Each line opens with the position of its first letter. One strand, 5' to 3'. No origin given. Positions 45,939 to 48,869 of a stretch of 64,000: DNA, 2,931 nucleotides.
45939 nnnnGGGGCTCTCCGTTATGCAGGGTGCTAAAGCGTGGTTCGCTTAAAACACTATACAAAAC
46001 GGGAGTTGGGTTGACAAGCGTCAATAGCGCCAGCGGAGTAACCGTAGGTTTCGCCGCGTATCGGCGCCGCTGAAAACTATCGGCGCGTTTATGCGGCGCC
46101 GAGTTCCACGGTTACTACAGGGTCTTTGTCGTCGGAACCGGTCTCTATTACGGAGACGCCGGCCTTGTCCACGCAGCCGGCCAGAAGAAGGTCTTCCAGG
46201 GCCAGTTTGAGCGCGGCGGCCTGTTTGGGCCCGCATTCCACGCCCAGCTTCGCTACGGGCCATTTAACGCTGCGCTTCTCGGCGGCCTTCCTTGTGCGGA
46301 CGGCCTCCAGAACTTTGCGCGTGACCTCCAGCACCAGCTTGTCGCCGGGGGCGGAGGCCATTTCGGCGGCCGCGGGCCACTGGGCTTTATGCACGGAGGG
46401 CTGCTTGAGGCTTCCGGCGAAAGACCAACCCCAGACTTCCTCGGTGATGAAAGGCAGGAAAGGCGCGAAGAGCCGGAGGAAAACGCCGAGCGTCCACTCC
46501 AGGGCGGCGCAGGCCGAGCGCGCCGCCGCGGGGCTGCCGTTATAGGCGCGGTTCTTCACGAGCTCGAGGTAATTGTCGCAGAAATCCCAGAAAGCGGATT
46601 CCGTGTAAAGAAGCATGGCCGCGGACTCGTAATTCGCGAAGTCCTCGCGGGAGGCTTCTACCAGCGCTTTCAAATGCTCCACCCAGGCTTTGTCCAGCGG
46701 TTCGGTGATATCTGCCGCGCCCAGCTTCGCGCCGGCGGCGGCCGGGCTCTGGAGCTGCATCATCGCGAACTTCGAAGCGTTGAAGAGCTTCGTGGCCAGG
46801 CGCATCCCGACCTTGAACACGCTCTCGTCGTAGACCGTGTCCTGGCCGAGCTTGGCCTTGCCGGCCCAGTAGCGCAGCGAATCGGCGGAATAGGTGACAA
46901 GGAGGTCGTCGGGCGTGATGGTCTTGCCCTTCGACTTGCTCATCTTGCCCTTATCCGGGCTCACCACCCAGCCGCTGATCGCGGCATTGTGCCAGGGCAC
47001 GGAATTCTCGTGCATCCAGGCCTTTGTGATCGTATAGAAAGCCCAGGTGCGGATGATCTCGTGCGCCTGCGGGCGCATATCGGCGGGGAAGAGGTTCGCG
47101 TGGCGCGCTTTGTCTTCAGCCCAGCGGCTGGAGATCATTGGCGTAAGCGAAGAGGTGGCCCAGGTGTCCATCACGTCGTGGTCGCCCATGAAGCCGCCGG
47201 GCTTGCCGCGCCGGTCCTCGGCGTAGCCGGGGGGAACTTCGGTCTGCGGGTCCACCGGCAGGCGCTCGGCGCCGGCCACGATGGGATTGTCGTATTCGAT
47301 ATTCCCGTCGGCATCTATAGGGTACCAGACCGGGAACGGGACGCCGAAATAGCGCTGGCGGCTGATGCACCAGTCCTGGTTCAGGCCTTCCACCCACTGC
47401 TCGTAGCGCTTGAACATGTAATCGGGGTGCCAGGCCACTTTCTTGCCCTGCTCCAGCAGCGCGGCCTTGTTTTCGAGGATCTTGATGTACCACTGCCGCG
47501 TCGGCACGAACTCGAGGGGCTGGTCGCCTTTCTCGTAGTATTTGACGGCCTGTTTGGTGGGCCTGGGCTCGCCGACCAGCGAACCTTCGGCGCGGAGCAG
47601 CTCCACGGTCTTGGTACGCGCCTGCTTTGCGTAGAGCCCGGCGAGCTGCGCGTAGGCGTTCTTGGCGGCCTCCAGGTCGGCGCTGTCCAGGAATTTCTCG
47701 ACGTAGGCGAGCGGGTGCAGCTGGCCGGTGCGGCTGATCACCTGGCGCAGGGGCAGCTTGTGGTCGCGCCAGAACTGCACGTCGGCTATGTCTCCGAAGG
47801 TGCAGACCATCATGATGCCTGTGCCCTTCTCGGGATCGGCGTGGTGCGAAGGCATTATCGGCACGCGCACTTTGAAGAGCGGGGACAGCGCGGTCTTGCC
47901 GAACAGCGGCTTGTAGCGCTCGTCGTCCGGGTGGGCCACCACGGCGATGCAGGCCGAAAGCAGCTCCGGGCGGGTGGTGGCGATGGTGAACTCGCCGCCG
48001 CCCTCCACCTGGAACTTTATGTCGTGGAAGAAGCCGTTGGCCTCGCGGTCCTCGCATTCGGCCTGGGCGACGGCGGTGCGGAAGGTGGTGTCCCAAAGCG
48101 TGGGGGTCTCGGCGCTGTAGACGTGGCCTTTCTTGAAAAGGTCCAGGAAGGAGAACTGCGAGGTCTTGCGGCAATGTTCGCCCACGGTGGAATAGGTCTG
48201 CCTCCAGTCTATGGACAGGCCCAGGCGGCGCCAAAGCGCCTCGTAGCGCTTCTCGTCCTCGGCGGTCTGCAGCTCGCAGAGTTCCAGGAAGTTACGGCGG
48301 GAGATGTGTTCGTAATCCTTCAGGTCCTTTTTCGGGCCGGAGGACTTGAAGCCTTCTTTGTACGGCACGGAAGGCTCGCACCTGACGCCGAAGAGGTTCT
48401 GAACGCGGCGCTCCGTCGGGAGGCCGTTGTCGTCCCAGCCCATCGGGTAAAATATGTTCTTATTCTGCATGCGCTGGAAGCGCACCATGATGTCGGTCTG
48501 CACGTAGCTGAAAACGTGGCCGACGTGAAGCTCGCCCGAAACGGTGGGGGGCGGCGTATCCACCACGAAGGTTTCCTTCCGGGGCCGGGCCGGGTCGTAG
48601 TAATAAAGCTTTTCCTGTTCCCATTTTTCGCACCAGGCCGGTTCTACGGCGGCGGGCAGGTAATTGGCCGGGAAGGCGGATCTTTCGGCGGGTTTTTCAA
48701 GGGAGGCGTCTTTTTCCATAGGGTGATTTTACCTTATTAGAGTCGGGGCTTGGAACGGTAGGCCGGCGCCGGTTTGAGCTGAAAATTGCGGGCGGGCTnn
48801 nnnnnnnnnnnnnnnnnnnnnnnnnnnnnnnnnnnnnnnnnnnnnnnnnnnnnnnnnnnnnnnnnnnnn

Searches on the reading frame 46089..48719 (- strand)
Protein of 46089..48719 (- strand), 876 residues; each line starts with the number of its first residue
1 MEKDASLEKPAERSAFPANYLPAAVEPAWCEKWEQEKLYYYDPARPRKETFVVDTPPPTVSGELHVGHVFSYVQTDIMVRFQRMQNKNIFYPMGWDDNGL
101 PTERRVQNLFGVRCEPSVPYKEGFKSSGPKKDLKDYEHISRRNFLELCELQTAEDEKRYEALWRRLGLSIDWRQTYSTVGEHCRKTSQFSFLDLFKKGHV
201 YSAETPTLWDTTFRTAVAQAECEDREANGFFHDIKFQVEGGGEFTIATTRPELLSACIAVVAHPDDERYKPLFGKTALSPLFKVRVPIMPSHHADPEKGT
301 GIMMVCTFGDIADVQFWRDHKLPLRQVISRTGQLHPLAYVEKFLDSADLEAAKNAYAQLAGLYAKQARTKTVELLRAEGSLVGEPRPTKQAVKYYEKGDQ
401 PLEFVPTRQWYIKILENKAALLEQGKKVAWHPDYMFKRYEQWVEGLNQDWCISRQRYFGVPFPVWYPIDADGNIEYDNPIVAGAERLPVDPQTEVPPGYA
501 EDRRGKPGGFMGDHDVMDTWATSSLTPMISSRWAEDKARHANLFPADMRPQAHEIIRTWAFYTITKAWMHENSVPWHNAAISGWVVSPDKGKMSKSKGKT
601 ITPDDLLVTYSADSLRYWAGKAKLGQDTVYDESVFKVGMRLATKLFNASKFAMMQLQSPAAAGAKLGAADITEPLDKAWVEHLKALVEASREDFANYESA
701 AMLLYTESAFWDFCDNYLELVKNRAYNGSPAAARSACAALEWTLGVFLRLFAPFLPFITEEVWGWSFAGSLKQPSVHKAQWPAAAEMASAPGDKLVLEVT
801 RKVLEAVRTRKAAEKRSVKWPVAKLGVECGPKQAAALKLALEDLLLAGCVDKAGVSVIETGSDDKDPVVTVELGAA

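Call 105: search_protein_families(library=ncbifam, proteins=[L014:13925-16585:-, L014:16655-17347:-, L014:17307-17984:-, L014:12365-13912:-, L014:11536-12108:-], max_evalue=0.00001)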
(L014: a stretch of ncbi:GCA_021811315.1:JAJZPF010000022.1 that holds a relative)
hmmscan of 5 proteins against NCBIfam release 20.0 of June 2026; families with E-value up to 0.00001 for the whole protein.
L014:13925-16585:- (886 aa): 4 families
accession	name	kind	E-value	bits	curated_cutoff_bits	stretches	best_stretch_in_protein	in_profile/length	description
NF038151.1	lanthi_synth_III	equivalog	1.3e-221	738.3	575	1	9-870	2-833/833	class III lanthionine synthetase LanKC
NF038150.1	lanthi_synth_IV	equivalog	1.1e-173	579.8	650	1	44-875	1-846/851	class IV lanthionine synthetase LanL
TIGR03897.1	lanti_2_LanM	subfamily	1.1e-18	66.4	304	1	630-833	690-892/932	type 2 lanthipeptide synthetase LanM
NF047741.1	antiphage_MADS6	equivalog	1.1e-07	30.8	460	0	224-313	494-576/612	methylation-associated defense system protein kinase MAD6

L014:16655-17347:- (230 aa): 1 family
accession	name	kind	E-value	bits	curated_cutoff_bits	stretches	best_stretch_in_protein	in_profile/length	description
NF049997.1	LiaG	equivalog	5.4e-07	29.1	285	1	25-222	8-209/286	LiaG family protein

L014:17307-17984:- (225 aa): 0 families

L014:12365-13912:- (515 aa): 160 families (the best 25 are shown)
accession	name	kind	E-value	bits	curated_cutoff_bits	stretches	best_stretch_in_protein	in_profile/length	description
NF045998.1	cleave_ABC_plasm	equivalog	5.8e-42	143.8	500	1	23-499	161-659/673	Mbov_0121 family peptidase domain-containing ABC transporter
TIGR02203.1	MsbA_lipidA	equivalog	5.1e-39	134.2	602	1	8-499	8-527/572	lipid A export permease/ATP-binding protein MsbA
TIGR03796.1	NHLM_micro_ABC1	equivalog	7.2e-33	113.7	853.3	1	28-386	167-538/710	NHLP family bacteriocin export ABC transporter peptidase/permease/ATPase subunit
TIGR02204.1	MsbA_rel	hypoth_equivalog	1.1e-31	110.1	780.4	1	5-499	9-533/576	ABC transporter, permease/ATP-binding protein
TIGR01846.1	type_I_sec_HlyB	subfamily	1.3e-29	103.1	725.55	1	28-499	152-650/694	type I secretion system permease/ATPase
TIGR02868.1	CydC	equivalog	1.3e-28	100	329.05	1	138-499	136-528/530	thiol reductant ABC exporter subunit CydC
TIGR03375.1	type_I_sec_LssB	subfamily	1.6e-27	96.1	693.1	1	143-499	274-660/696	type I secretion system permease/ATPase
TIGR03797.1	NHLM_micro_ABC2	equivalog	3.4e-26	91.9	709.4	1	21-383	142-509/686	NHLP bacteriocin export ABC transporter permease/ATPase subunit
TIGR02857.1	CydD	equivalog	6.6e-26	91.3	435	1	26-502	14-518/529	thiol reductant ABC exporter subunit CydD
TIGR00958.1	3a01208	subfamily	1.1e-25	90.1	874.6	1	108-382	254-536/711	antigen peptide transporter 2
TIGR01193.1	bacteriocin_ABC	subfamily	1.3e-24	86.7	523.85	1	27-499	168-667/708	peptide cleavage/export ABC transporter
NF008381.0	PRK11176.1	equivalog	1.8e-24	86.1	867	1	9-382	20-398/582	lipid A ABC transporter ATP-binding protein/permease MsbA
NF000167.2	ABCF_Lsa_all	exception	1e-22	80.8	750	1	328-504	310-481/492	Lsa family ABC-F type ribosomal protection protein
NF000355.4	ribo_prot_ABC_F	equivalog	5.2e-22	78.4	380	1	318-508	304-492/499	ribosomal protection-like ABC-F family protein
TIGR01189.1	ccmA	equivalog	5.3e-22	78.5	131.6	1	332-498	5-183/198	heme ABC exporter ATP-binding protein CcmA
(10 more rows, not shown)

L014:11536-12108:- (190 aa): 0 families
